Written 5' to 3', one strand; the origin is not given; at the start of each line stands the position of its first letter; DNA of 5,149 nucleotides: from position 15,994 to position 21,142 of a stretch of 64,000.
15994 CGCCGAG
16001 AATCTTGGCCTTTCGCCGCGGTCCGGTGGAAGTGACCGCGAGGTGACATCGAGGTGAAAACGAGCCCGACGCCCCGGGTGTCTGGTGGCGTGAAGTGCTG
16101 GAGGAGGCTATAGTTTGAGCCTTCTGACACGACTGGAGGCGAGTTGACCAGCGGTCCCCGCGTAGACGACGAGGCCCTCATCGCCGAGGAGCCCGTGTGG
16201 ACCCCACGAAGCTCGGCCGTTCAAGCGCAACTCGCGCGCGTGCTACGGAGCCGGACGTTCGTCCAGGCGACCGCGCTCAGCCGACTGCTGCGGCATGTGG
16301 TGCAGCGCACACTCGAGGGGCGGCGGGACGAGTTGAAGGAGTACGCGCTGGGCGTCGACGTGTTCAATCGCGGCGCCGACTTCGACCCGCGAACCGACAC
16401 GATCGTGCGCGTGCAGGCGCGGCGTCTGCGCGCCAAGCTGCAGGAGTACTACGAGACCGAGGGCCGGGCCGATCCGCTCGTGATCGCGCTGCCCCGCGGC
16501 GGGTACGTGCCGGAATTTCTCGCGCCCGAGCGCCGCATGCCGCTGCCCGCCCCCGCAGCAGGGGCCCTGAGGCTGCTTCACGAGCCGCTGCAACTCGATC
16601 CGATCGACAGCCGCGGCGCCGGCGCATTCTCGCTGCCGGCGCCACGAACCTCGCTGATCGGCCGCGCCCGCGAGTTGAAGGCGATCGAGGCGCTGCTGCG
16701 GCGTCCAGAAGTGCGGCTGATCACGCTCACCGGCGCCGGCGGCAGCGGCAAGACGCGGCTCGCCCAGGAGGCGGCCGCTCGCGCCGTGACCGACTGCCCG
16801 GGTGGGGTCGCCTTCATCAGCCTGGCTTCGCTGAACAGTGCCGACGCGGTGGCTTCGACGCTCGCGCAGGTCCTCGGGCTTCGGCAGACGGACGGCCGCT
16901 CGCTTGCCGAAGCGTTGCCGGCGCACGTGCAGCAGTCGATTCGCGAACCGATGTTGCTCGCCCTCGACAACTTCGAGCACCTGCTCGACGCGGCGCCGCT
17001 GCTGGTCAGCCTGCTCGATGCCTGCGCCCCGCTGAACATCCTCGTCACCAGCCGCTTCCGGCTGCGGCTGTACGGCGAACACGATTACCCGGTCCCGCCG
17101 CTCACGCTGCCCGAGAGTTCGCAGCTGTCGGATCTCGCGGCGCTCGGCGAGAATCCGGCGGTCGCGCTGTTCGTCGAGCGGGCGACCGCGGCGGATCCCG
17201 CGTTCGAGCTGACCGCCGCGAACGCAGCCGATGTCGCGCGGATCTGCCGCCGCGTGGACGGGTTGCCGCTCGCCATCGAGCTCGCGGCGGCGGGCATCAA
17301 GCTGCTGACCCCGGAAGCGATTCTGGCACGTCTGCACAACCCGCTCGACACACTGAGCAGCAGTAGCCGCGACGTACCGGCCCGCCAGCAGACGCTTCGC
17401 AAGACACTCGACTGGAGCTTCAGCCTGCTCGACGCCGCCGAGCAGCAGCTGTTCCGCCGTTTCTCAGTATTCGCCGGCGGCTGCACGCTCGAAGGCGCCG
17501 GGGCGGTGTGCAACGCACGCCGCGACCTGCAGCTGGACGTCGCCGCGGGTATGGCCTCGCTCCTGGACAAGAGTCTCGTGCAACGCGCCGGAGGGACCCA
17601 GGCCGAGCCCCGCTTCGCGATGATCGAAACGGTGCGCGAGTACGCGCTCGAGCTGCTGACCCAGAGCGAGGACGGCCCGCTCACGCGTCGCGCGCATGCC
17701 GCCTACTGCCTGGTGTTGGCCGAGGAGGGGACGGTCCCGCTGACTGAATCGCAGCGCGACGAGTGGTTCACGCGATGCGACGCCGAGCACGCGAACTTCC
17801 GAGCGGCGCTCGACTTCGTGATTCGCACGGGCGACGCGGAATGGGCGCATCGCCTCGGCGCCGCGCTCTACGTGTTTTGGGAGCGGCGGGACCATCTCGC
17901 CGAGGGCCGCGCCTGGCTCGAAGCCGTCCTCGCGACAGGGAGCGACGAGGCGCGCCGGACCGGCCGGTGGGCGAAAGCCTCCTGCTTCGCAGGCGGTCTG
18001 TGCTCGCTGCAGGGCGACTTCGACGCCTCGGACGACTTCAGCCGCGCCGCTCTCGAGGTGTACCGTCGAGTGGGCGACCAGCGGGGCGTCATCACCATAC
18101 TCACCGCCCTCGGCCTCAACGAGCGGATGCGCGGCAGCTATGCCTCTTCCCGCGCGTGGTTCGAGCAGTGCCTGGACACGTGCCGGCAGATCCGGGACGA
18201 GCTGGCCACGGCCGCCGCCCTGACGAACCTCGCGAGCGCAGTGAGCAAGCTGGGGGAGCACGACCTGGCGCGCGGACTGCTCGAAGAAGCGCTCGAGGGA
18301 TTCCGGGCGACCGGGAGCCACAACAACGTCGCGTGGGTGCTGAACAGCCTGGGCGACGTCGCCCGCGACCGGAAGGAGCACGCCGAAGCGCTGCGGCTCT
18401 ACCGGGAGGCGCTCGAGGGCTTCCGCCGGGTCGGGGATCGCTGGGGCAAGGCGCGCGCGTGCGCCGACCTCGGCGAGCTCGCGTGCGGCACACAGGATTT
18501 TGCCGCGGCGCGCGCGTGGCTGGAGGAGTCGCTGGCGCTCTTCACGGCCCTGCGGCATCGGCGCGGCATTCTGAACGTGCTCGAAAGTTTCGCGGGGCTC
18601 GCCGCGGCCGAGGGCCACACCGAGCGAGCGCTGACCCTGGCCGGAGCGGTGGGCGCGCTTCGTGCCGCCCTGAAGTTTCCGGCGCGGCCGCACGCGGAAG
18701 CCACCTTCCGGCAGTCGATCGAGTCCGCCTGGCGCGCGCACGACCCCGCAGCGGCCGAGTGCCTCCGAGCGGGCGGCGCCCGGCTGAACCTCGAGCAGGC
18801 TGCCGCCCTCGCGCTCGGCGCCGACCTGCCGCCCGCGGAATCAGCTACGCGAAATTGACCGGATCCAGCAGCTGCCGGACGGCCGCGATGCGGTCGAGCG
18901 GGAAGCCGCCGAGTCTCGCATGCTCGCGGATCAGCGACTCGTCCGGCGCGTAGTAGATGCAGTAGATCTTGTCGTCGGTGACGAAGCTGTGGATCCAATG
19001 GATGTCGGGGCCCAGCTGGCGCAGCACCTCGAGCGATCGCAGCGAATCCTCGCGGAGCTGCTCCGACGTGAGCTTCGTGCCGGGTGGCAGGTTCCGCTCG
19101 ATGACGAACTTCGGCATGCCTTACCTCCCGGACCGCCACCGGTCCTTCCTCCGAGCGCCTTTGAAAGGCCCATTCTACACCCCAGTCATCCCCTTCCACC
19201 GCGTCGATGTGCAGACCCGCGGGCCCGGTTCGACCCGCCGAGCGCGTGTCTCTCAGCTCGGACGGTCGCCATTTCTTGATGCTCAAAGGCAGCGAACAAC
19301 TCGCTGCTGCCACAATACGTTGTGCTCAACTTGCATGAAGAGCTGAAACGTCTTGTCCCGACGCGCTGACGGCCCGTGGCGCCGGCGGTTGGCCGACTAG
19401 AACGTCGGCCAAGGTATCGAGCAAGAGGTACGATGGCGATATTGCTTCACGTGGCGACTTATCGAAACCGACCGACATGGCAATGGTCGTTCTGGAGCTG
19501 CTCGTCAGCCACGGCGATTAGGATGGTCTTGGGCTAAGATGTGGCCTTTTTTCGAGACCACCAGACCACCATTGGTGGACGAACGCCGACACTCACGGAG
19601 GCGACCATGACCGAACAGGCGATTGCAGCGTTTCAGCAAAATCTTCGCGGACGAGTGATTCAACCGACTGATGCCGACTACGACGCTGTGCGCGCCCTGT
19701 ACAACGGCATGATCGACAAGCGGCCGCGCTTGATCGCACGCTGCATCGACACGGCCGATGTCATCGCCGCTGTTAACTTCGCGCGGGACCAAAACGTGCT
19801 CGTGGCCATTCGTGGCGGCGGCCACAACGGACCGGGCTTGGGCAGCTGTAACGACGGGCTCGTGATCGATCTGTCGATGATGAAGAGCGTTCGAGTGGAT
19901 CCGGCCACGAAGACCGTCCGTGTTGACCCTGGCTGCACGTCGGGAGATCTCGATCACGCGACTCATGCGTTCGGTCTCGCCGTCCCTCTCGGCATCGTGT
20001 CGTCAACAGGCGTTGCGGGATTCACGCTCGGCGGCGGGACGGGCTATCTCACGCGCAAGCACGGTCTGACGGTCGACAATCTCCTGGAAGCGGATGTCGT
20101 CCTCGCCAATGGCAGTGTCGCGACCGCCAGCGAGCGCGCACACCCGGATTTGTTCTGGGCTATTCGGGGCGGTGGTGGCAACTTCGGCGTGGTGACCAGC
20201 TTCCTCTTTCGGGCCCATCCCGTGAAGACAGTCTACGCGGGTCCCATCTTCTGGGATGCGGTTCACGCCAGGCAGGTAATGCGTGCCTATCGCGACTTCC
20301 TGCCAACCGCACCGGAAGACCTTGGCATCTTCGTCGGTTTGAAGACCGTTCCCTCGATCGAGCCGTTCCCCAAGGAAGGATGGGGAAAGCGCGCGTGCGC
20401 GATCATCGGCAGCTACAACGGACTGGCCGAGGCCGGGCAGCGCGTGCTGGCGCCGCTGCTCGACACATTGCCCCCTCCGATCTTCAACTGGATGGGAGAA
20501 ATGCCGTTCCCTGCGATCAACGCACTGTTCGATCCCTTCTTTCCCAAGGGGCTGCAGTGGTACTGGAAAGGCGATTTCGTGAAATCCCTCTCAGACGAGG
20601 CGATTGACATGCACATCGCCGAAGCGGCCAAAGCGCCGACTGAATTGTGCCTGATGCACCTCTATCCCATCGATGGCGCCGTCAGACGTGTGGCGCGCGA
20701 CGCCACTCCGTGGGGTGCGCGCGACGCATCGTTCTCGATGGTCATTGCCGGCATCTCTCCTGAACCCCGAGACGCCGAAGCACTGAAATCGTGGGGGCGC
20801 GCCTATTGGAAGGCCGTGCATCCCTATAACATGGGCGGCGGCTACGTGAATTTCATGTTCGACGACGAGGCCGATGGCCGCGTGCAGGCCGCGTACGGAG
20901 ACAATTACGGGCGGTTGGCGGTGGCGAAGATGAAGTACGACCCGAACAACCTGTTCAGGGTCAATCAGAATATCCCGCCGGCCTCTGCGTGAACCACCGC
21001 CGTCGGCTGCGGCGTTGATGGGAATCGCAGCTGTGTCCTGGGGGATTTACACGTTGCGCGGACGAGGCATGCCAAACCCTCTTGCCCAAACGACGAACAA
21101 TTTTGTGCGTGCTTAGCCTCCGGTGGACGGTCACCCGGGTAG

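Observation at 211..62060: Intergenic spacers are colonised by a transcription-polar system of mosaic repeats built from 6-8-nt tandem units (BIME/REP-like)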

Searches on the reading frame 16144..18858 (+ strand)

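Call 9: search_protein_families(library=pfam, proteins=[window:16144-18858:+])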
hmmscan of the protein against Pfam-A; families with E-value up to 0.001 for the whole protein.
window:16144-18858:+ (904 aa): 9 families
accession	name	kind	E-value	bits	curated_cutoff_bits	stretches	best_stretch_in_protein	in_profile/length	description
PF13424.12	TPR_12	-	8.3e-29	100.1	30.1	2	689-761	2-76/77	Tetratricopeptide repeat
PF13374.12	TPR_10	-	1.2e-18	66.8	27.5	1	729-763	1-35/42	Tetratricopeptide repeat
PF13401.12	AAA_22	-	6.3e-09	36.7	27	1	191-294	6-113/130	AAA domain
PF13191.12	AAA_16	-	9.2e-08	33.2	32.6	1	171-293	2-104/167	AAA ATPase domain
PF07719.23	TPR_2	-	1.9e-07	31.1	27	0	732-758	3-29/34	Tetratricopeptide repeat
PF00931.28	NB-ARC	-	1e-06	28.7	23.5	1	179-268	7-95/248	NB-ARC domain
PF17874.7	TPR_MalT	-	1.6e-05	24.8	45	0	688-833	38-184/336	MalT-like TPR region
PF00515.34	TPR_1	-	3.7e-05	23.8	27.8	0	730-758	1-29/34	Tetratricopeptide repeat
PF13181.12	TPR_8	-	0.00055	20.3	25.7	0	691-718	2-29/34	Tetratricopeptide repeat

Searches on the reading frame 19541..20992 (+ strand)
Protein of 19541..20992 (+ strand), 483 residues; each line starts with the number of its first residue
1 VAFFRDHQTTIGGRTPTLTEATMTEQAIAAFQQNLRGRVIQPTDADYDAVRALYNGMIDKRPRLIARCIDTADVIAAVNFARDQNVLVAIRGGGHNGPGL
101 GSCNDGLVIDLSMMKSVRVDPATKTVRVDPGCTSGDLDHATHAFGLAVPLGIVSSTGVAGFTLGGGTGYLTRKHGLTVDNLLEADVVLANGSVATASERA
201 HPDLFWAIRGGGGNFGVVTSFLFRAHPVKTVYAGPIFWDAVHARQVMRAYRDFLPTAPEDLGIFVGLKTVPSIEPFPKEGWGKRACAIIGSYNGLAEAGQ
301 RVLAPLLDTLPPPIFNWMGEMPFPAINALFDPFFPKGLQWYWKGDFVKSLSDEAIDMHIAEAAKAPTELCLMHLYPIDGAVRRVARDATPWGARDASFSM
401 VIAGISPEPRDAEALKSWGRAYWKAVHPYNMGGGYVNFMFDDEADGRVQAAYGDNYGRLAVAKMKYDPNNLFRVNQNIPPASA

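Call 71: search_protein_families(library=pfam, proteins=[window:19541-20992:+], max_evalue=0.01)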
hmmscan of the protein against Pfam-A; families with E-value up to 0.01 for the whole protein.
window:19541-20992:+ (483 aa): 2 families
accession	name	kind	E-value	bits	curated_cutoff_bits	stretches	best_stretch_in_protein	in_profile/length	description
PF01565.28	FAD_binding_4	-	1.8e-30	105.9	26.4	1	62-196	1-138/139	FAD binding domain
PF08031.17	BBE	-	7.3e-15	55.1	20.6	1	435-479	2-45/45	Berberine and berberine like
